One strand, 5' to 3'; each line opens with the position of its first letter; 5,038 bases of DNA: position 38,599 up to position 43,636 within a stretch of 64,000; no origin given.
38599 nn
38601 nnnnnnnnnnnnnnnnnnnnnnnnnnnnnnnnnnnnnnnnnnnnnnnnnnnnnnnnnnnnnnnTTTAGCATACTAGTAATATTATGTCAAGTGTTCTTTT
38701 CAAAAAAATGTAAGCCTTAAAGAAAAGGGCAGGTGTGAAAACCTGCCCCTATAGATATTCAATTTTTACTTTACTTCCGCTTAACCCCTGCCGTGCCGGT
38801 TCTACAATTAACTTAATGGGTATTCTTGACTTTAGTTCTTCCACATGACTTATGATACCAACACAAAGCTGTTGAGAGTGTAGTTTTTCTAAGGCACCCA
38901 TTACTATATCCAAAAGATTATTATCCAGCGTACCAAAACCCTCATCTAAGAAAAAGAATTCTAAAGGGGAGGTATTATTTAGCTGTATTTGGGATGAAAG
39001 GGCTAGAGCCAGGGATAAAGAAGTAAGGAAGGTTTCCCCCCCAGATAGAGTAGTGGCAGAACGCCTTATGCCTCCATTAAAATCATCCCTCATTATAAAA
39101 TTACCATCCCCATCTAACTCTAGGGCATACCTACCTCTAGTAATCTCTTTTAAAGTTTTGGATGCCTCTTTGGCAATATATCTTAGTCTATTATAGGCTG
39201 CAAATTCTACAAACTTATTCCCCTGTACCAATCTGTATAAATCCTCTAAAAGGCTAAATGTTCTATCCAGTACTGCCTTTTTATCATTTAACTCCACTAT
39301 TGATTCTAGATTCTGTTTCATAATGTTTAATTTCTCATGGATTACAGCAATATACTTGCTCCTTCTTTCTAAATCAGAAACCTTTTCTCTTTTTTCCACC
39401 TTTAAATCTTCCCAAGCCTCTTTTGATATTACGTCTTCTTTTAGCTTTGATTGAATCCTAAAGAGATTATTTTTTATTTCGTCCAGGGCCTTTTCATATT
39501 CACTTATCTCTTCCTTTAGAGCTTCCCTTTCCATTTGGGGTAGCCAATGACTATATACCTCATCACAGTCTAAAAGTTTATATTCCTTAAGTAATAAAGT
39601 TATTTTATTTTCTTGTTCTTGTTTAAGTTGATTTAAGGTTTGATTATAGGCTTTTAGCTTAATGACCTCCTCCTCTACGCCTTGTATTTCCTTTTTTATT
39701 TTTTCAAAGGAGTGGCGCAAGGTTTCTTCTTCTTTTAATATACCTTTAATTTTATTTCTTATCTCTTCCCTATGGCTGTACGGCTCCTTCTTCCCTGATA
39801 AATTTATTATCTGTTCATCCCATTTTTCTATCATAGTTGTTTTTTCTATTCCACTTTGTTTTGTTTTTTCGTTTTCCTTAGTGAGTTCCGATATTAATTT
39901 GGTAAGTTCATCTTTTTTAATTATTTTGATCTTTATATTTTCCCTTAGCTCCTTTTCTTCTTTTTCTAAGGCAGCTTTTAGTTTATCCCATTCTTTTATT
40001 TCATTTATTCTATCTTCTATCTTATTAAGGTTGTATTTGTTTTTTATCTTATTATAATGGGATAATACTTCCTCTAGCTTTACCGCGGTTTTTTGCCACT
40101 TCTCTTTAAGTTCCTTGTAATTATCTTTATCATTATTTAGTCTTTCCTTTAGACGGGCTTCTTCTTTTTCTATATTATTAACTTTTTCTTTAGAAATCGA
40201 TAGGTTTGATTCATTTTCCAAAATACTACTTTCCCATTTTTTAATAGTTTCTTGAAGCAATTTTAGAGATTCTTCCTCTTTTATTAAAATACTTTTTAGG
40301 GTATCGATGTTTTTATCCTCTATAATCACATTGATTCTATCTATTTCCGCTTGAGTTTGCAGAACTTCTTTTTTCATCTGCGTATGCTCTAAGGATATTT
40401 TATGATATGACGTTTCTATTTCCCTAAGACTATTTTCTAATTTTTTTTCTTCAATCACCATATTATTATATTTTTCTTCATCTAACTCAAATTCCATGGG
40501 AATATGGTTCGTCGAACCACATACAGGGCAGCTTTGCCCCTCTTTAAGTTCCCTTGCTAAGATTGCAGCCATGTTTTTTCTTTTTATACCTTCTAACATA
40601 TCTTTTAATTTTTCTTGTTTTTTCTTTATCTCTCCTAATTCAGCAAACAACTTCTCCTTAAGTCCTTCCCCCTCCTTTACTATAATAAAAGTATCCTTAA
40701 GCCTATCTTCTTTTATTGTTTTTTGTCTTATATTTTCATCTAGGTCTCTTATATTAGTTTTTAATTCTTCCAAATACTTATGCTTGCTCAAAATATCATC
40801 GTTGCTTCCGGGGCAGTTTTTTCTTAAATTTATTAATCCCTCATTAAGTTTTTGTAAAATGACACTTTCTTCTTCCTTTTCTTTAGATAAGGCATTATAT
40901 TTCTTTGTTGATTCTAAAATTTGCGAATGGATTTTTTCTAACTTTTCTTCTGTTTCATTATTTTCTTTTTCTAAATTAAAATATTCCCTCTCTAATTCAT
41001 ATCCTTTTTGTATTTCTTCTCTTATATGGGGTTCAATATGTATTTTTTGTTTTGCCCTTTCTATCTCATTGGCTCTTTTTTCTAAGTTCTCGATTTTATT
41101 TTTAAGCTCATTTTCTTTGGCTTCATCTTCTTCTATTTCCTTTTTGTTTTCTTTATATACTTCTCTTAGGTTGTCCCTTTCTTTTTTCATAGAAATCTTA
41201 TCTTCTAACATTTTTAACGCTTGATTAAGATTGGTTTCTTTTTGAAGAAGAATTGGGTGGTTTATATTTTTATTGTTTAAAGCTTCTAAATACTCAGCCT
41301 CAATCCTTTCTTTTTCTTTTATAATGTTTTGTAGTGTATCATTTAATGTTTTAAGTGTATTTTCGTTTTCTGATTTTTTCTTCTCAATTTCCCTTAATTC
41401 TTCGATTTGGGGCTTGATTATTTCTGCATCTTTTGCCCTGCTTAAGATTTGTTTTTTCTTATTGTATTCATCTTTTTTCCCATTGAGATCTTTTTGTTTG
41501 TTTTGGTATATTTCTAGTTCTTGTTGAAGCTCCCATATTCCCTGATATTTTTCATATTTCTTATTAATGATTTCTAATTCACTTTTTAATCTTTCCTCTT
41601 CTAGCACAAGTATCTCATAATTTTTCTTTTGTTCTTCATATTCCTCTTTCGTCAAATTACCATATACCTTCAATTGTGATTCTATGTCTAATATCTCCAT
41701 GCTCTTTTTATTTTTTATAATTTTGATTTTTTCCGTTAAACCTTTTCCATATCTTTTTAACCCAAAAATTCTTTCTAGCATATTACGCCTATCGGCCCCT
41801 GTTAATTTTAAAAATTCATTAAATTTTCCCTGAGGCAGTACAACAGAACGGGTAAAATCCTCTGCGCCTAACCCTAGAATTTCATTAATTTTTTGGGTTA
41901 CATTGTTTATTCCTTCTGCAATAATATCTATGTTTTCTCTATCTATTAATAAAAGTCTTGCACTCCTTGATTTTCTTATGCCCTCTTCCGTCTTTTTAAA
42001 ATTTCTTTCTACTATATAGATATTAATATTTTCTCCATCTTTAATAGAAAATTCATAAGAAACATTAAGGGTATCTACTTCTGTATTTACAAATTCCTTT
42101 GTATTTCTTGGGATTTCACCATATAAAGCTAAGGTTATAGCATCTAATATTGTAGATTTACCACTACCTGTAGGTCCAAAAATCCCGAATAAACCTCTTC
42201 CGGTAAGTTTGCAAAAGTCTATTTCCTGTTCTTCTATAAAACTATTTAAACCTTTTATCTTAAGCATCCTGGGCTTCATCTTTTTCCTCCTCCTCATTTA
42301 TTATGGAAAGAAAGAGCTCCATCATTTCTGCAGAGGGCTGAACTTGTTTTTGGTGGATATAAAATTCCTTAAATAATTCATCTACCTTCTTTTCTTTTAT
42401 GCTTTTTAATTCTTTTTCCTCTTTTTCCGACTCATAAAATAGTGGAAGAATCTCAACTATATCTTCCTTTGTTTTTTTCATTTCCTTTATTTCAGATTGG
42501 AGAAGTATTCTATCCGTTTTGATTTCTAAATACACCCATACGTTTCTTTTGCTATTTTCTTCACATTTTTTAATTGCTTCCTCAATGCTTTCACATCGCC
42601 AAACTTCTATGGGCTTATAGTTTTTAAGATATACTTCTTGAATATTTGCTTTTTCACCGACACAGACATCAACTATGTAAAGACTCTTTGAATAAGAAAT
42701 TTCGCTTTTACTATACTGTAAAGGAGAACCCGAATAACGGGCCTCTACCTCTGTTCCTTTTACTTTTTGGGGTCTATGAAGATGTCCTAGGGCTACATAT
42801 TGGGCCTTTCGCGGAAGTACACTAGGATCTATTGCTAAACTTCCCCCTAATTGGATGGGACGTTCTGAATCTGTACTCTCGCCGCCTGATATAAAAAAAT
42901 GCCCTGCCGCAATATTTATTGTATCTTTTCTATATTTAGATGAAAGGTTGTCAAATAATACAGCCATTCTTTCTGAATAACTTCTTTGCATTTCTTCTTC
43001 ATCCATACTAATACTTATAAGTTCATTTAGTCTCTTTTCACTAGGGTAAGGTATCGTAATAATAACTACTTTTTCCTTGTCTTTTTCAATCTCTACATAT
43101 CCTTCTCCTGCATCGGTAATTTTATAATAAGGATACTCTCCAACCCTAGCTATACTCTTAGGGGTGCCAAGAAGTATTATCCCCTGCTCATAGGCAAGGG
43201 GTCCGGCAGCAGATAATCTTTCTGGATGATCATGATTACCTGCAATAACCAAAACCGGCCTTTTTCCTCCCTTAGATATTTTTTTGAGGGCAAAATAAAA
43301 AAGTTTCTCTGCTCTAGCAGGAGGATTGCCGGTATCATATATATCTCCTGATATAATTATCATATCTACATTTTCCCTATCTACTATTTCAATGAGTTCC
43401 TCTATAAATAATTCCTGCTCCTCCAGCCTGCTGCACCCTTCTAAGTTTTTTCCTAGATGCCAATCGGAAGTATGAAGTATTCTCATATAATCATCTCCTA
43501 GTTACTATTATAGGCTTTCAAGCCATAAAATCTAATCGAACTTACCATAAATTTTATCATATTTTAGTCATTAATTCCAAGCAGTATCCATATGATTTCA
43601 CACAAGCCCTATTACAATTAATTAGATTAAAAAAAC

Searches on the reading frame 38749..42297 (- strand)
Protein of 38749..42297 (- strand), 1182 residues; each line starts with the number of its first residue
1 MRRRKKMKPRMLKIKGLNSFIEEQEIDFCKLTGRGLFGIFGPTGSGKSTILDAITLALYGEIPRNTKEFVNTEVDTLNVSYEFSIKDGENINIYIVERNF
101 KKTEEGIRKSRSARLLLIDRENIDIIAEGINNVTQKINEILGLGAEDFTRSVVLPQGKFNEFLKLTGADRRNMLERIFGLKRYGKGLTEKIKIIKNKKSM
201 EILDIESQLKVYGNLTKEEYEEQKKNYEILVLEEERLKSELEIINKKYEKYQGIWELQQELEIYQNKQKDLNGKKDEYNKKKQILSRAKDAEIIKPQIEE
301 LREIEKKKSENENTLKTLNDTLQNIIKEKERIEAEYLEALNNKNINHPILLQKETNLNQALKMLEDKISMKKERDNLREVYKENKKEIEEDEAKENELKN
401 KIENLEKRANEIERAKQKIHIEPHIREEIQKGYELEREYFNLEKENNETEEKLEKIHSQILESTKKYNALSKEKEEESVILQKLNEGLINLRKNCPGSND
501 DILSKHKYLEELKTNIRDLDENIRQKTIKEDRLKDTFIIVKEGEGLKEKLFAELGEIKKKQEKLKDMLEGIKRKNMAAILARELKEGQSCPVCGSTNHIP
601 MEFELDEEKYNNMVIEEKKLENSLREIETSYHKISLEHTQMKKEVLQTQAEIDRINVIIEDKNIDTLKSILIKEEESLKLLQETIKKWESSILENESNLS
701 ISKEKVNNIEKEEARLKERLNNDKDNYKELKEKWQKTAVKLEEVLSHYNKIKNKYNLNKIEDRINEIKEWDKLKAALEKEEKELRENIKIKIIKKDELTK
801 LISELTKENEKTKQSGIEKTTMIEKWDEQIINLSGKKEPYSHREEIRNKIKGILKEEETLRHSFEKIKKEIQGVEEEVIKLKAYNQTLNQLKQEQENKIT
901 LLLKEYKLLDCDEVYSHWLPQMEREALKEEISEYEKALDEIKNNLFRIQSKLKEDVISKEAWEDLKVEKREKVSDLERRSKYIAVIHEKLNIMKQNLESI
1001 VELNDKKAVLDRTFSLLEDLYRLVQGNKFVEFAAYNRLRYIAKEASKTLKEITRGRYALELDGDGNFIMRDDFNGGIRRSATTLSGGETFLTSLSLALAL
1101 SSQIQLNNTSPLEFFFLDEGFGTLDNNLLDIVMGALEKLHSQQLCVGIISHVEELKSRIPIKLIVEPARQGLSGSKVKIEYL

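Call 85: search_protein_families(library=pfam, proteins=[window:38749-42297:-], max_evalue=0.001)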
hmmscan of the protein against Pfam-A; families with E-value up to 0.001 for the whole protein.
window:38749-42297:- (1182 aa): 5 families
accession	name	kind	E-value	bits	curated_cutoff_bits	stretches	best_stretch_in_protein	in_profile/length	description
PF13476.12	AAA_23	-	5.9e-12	47.1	27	1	12-327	2-198/201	AAA domain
PF13558.12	SbcC_Walker_B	-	1.8e-09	38.2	27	1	1077-1137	26-89/90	SbcC/RAD50-like, Walker B motif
PF13555.12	AAA_29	-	3.7e-06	27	27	1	34-61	22-49/61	P-loop containing region of AAA domain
PF13514.12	AAA_27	-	0.00015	21.9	22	1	22-94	15-85/206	AAA domain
PF09818.15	ABC_ATPase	-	0.00093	18.7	23.2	0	34-84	79-129/283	P-loop domain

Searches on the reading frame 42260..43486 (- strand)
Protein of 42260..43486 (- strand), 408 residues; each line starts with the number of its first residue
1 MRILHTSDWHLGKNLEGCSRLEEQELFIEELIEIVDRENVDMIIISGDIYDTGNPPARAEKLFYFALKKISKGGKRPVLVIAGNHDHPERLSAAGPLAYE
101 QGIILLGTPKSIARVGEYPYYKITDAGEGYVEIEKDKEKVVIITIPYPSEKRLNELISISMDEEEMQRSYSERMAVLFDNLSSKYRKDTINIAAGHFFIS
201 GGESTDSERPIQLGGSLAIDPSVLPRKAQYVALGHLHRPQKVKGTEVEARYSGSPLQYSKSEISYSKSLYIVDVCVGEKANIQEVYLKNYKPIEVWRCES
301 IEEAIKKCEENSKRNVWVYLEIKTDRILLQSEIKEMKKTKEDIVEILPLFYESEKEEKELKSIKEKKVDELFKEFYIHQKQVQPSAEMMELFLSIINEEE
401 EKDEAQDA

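Call 85: search_protein_families(library=pfam, proteins=[window:42260-43486:-], max_evalue=0.001)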
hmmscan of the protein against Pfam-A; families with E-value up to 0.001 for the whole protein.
window:42260-43486:- (408 aa): 4 families
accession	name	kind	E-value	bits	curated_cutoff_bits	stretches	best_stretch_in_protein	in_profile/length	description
PF00149.33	Metallophos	-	3.6e-17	63.9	21.5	1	1-239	1-191/191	Calcineurin-like phosphoesterase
PF12320.13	SbcD_C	-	4.8e-08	33.8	24.4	1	290-379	2-93/94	Type 5 capsule protein repressor C-terminal domain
PF12850.12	Metallophos_2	-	4e-07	30.6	27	1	1-241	1-121/154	Calcineurin-like phosphoesterase superfamily domain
PF06874.16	FBPase_2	-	0.00096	18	27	0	20-57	164-201/639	Firmicute fructose-1,6-bisphosphatase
